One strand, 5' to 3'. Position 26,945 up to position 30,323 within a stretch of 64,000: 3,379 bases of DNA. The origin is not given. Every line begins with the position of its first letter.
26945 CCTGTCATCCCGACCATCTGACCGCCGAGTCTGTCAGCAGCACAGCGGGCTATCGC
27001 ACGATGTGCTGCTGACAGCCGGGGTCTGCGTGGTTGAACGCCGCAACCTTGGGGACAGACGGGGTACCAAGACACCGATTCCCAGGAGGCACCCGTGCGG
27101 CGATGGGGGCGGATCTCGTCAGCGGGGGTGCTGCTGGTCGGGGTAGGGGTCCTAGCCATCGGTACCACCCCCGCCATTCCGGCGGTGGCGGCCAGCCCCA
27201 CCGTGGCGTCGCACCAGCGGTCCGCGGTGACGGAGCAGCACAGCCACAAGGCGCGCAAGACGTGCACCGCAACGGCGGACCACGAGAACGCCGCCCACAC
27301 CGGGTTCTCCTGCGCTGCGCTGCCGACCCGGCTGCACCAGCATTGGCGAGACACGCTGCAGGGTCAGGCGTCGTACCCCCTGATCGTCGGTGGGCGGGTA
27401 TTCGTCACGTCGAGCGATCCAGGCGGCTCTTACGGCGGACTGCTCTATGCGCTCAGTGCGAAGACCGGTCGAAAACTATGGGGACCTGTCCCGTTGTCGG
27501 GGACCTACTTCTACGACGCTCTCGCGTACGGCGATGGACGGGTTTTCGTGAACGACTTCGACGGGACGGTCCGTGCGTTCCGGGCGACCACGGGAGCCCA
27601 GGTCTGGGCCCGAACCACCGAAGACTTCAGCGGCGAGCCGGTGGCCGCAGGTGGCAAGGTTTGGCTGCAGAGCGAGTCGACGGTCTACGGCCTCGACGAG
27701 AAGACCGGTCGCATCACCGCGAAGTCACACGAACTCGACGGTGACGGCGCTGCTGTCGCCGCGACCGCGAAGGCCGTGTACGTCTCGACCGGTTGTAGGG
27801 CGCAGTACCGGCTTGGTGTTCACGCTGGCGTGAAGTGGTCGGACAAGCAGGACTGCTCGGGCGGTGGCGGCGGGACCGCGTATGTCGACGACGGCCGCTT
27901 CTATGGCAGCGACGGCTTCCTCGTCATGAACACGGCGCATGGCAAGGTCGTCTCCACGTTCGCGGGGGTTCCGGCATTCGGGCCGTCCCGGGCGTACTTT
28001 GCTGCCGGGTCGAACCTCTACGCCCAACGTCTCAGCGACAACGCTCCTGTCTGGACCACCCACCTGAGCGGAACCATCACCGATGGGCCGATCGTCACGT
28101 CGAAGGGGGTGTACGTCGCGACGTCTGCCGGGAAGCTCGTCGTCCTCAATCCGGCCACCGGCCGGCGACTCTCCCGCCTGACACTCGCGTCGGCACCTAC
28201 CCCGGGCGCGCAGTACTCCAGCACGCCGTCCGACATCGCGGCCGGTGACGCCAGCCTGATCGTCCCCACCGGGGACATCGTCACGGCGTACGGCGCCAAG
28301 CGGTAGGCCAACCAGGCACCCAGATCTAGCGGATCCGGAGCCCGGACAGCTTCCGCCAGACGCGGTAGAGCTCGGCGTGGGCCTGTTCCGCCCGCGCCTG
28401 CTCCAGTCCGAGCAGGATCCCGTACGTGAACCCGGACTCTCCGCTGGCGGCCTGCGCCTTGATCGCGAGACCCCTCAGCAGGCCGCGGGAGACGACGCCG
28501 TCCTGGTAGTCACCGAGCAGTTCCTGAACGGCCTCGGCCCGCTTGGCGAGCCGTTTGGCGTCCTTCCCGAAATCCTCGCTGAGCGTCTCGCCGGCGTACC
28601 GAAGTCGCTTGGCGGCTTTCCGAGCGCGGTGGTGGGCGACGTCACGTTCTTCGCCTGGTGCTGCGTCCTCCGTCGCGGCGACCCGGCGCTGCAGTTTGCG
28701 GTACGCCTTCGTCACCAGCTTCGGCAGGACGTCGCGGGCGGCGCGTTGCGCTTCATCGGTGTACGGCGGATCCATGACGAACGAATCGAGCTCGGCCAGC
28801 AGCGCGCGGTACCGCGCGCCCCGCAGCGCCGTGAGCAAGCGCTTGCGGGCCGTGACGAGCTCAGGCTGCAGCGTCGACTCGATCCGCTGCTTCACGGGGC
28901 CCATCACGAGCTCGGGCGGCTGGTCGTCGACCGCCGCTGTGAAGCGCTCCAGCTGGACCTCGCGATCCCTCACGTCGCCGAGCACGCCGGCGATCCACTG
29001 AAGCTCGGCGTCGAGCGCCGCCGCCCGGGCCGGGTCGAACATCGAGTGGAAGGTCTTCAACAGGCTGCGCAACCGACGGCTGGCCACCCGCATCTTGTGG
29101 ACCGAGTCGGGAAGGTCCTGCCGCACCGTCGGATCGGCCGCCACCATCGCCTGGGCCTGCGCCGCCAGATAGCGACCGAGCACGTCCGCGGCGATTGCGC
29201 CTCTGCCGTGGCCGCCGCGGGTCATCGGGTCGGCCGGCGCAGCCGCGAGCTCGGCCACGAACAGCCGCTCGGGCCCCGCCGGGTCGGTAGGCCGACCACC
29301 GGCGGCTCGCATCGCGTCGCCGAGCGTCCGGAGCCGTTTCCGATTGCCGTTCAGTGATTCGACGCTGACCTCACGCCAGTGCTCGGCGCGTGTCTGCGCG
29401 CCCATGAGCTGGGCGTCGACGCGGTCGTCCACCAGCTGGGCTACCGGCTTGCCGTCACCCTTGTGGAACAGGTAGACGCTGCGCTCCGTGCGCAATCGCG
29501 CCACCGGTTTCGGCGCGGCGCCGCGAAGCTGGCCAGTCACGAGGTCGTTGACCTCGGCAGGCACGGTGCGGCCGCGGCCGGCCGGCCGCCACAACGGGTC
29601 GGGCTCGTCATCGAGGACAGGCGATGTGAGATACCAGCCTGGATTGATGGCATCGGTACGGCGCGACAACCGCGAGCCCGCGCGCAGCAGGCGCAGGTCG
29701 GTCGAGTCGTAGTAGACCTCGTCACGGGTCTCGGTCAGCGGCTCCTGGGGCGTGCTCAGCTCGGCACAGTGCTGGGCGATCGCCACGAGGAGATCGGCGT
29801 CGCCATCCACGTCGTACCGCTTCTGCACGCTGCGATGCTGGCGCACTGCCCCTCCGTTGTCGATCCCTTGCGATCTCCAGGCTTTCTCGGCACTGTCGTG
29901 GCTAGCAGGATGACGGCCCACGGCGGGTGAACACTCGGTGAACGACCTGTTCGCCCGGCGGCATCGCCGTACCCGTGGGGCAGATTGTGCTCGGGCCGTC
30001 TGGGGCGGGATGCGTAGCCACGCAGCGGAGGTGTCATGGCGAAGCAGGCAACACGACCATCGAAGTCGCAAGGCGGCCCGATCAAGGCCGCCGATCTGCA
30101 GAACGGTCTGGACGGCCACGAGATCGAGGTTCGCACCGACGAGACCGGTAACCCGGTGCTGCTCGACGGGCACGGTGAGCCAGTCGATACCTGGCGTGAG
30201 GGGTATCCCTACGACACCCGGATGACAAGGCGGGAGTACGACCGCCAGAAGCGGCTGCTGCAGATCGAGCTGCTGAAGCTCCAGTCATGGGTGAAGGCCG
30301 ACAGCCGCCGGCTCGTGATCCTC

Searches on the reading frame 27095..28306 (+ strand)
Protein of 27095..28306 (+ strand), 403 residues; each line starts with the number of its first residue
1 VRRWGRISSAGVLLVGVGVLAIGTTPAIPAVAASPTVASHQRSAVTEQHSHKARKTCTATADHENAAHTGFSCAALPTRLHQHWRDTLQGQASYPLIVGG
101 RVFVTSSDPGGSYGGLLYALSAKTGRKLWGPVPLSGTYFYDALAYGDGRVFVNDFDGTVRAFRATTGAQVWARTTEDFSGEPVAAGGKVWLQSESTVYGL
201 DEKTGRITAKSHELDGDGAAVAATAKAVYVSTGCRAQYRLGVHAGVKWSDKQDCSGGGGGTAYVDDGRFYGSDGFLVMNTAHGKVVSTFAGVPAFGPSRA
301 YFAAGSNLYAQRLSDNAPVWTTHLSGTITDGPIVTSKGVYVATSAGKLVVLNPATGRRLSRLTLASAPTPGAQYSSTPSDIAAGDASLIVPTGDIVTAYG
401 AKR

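Call 92: search_protein_families(library=pfam, proteins=[window:27095-28306:+], max_evalue=0.001)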
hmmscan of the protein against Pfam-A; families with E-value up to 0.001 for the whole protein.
window:27095-28306:+ (403 aa): 2 families
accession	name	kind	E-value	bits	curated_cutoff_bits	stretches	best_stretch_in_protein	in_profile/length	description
PF13360.13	PQQ_2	-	1.9e-22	80.5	27.6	3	115-210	3-98/233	Outer membrane protein assembly factor BamB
PF13570.13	Beta-prop_ACSF4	-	1.5e-11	44.7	133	2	111-212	109-211/329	Beta-alanine-activating enzyme, beta-propeller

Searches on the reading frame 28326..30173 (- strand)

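Call 92: search_protein_families(library=pfam, proteins=[window:28326-30173:-], max_evalue=0.001)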
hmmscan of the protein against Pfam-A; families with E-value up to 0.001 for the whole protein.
window:28326-30173:- (615 aa): 1 family
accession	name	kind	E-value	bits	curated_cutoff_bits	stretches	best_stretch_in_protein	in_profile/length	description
PF05235.19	CHAD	-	6.7e-62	209.9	25.6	1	335-567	2-228/228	CHAD domain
